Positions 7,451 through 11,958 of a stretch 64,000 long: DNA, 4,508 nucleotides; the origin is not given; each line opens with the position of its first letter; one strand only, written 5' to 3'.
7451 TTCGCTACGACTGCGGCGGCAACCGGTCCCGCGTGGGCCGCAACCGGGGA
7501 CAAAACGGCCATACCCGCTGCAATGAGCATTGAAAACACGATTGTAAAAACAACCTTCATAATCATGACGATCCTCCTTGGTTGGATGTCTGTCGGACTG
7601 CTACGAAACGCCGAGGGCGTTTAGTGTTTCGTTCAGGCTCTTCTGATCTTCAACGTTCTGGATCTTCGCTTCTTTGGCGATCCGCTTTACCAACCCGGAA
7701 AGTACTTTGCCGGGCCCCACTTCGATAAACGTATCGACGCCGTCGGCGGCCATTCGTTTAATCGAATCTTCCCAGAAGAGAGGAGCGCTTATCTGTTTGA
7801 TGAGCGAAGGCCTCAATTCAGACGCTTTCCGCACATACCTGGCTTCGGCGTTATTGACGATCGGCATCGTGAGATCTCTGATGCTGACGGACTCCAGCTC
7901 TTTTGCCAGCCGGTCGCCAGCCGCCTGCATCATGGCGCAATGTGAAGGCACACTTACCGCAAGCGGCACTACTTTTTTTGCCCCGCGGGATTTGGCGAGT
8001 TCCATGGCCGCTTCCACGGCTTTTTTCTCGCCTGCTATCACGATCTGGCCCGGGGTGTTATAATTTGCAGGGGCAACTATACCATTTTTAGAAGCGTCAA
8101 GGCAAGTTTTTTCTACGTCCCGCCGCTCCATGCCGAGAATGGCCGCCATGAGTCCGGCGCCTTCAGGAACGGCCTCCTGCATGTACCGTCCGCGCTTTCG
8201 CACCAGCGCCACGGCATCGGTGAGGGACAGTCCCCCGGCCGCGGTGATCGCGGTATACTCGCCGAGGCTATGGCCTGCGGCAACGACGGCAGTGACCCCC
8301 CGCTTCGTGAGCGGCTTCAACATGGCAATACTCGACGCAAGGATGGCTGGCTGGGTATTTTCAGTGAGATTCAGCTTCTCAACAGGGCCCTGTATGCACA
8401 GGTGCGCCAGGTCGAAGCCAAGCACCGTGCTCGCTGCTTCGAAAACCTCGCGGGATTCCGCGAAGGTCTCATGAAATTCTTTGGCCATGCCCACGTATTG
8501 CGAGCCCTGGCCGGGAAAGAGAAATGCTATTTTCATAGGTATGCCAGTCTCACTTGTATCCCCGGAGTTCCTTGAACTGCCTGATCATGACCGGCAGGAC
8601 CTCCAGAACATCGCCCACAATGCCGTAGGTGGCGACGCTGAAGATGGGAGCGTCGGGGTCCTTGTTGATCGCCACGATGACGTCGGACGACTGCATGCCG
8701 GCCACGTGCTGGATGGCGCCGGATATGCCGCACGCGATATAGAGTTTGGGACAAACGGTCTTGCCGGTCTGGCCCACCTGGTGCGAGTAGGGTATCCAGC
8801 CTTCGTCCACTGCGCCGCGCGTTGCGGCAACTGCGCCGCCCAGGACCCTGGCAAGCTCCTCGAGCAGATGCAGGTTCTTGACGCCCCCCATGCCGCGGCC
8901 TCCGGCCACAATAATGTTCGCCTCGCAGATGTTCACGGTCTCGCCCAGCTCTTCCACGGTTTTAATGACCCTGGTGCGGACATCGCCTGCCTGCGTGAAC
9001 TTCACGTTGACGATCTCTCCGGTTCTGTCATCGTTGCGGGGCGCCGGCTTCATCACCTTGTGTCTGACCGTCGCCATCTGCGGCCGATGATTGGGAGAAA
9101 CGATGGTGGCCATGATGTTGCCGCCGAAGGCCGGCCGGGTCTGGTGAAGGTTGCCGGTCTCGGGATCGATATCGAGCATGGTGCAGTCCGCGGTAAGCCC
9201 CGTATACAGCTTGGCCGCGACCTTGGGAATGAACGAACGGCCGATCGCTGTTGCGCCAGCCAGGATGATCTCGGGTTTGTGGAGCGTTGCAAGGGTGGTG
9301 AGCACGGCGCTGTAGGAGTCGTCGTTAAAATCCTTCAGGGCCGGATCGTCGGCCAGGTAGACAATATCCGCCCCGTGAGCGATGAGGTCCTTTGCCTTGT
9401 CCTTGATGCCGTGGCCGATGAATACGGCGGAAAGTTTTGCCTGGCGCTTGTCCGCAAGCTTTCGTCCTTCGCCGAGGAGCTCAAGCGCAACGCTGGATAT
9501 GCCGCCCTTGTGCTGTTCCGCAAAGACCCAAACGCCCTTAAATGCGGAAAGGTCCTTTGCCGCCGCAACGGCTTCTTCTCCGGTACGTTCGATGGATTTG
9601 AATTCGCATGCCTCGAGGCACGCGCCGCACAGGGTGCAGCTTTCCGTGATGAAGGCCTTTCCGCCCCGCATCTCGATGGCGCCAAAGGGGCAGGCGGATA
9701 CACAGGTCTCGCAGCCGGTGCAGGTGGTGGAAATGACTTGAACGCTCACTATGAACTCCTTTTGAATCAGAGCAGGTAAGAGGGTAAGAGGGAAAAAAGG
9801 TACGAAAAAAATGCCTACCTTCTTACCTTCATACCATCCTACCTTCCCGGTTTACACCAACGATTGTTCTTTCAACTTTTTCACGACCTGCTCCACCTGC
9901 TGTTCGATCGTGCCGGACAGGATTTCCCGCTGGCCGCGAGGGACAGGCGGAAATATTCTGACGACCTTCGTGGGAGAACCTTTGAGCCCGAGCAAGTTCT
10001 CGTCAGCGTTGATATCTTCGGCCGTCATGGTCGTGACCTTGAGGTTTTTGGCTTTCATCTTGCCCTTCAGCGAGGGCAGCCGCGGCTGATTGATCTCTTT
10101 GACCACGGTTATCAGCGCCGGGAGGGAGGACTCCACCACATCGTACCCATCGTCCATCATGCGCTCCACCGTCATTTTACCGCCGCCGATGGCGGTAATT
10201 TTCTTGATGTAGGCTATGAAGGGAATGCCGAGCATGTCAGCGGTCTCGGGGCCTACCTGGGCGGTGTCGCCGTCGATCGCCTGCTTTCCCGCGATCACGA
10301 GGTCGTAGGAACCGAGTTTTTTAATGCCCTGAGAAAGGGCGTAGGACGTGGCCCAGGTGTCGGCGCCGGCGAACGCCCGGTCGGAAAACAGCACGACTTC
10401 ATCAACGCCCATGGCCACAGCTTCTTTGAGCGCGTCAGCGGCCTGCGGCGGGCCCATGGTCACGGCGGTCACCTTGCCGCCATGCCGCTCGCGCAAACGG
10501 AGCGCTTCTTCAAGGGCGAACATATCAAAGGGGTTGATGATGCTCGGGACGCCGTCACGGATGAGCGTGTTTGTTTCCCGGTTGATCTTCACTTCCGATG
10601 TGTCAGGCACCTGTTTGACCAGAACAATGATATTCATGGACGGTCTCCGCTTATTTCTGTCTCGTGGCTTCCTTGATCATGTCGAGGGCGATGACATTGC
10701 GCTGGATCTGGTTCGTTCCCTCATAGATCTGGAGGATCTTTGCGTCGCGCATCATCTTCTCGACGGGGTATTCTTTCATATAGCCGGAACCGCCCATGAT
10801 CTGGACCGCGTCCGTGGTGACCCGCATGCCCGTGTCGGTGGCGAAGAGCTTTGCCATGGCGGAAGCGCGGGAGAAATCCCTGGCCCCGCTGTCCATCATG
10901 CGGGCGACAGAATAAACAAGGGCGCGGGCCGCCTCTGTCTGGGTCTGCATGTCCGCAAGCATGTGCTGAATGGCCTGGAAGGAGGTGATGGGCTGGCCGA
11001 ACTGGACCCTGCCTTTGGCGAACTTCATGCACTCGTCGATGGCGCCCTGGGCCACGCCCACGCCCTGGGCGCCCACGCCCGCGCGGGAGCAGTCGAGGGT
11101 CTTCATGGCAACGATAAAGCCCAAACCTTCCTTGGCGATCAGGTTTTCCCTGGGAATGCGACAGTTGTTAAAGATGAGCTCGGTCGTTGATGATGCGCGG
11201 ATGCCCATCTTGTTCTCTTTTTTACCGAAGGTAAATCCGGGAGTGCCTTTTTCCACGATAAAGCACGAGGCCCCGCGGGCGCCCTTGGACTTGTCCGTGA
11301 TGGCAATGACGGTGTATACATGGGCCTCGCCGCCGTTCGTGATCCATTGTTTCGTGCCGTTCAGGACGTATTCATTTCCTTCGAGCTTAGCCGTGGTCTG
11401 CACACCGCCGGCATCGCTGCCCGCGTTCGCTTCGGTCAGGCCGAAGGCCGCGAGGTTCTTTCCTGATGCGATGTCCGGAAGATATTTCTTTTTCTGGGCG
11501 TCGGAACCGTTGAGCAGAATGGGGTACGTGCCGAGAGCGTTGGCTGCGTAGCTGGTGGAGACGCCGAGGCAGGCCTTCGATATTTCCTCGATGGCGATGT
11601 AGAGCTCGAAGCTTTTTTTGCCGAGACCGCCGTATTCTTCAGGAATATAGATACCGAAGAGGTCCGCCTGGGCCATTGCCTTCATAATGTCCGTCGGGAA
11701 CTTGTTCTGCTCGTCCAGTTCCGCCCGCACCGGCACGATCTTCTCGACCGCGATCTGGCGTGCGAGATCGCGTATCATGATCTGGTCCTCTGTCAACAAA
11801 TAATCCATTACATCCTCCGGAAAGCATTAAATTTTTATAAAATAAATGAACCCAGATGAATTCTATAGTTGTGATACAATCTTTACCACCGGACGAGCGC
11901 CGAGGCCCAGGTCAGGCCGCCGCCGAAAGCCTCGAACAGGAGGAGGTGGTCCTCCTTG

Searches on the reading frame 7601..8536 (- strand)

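Call 72: search_protein_families(library=pfam, proteins=[window:7601-8536:-], max_evalue=0.00001)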
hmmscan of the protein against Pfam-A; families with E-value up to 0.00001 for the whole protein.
window:7601-8536:- (311 aa): 1 family
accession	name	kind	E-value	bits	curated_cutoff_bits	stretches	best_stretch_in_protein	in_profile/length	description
PF00698.26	Acyl_transf_1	-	2.1e-36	126.5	32.7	1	5-294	2-284/319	Acyl transferase domain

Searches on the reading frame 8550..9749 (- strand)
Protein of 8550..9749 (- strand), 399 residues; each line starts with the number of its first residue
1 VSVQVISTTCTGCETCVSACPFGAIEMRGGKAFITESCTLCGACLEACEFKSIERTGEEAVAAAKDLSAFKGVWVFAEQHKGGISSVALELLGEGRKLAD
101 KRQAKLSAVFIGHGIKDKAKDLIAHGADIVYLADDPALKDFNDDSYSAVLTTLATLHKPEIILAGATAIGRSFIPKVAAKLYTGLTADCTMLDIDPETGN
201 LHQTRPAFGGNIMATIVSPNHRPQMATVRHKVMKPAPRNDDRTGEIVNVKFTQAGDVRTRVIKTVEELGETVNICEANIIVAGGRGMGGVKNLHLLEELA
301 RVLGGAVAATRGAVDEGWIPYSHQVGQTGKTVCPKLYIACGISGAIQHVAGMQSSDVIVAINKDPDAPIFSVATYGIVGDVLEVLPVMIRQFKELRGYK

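Call 72: search_protein_families(library=pfam, proteins=[window:8550-9749:-], max_evalue=0.00001)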
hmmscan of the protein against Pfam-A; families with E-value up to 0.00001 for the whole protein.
window:8550-9749:- (399 aa): 10 families
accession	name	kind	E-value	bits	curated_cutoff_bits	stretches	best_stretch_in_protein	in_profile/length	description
PF01012.27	ETF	-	2.1e-48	165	26.7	1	73-252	1-179/181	Electron transfer flavoprotein domain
PF00766.25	ETF_alpha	-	1.4e-35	121.6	27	1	274-353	2-81/81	Electron transfer flavoprotein FAD-binding domain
PF00037.32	Fer4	-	6.8e-12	45.1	21.1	1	4-26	2-24/24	4Fe-4S binding domain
PF12837.12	Fer4_6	-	2e-08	34.2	25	0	3-25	2-24/24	4Fe-4S binding domain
PF13237.11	Fer4_10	-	8.5e-08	32.5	25.5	1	6-48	5-52/53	4Fe-4S dicluster domain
PF13187.11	Fer4_9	-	8.7e-08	32.5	27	1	10-49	2-48/52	4Fe-4S dicluster domain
PF12797.12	Fer4_2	-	1.1e-07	31.7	24.5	0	7-22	7-22/22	4Fe-4S binding domain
PF13484.11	Fer4_16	-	1.2e-07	32.8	30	0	10-28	2-20/66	4Fe-4S double cluster binding domain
PF12838.12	Fer4_7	-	1.4e-07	32.3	27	1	9-50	1-50/52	4Fe-4S dicluster domain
PF13183.11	Fer4_8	-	2.7e-06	28.3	27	0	36-65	3-30/68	4Fe-4S dicluster domain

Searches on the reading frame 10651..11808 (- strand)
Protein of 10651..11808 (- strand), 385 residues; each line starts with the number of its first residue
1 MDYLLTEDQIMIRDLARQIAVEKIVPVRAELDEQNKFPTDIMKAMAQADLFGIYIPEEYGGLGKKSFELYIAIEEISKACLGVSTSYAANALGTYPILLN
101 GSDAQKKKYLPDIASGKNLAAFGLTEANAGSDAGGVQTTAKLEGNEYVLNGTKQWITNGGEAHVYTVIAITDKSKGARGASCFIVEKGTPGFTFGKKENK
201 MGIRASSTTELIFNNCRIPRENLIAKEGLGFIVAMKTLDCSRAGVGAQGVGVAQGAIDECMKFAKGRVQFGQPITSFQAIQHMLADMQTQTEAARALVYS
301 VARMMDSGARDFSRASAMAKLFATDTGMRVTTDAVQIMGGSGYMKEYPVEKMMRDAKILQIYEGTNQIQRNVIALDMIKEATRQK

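Call 72: search_protein_families(library=pfam, proteins=[window:10651-11808:-], max_evalue=0.00001)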
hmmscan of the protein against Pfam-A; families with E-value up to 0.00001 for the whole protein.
window:10651-11808:- (385 aa): 5 families
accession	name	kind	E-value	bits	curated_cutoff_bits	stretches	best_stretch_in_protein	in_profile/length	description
PF00441.29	Acyl-CoA_dh_1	-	4.4e-51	173.4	22.4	1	230-374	3-146/150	Acyl-CoA dehydrogenase, C-terminal domain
PF02771.21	Acyl-CoA_dh_N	-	1.1e-35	122.9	22.9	1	6-117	1-113/113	Acyl-CoA dehydrogenase, N-terminal domain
PF02770.24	Acyl-CoA_dh_M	-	5.7e-29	100.6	33.3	1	121-216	1-97/97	Acyl-CoA dehydrogenase, middle domain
PF08028.16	Acyl-CoA_dh_2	-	1.1e-24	87.6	22.7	1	244-366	2-133/134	Acyl-CoA dehydrogenase, C-terminal domain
PF22924.1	ACOX_C_alpha1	-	5.2e-06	26.8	27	0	280-368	68-159/169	Acyl-CoA oxidase, C-alpha1 domain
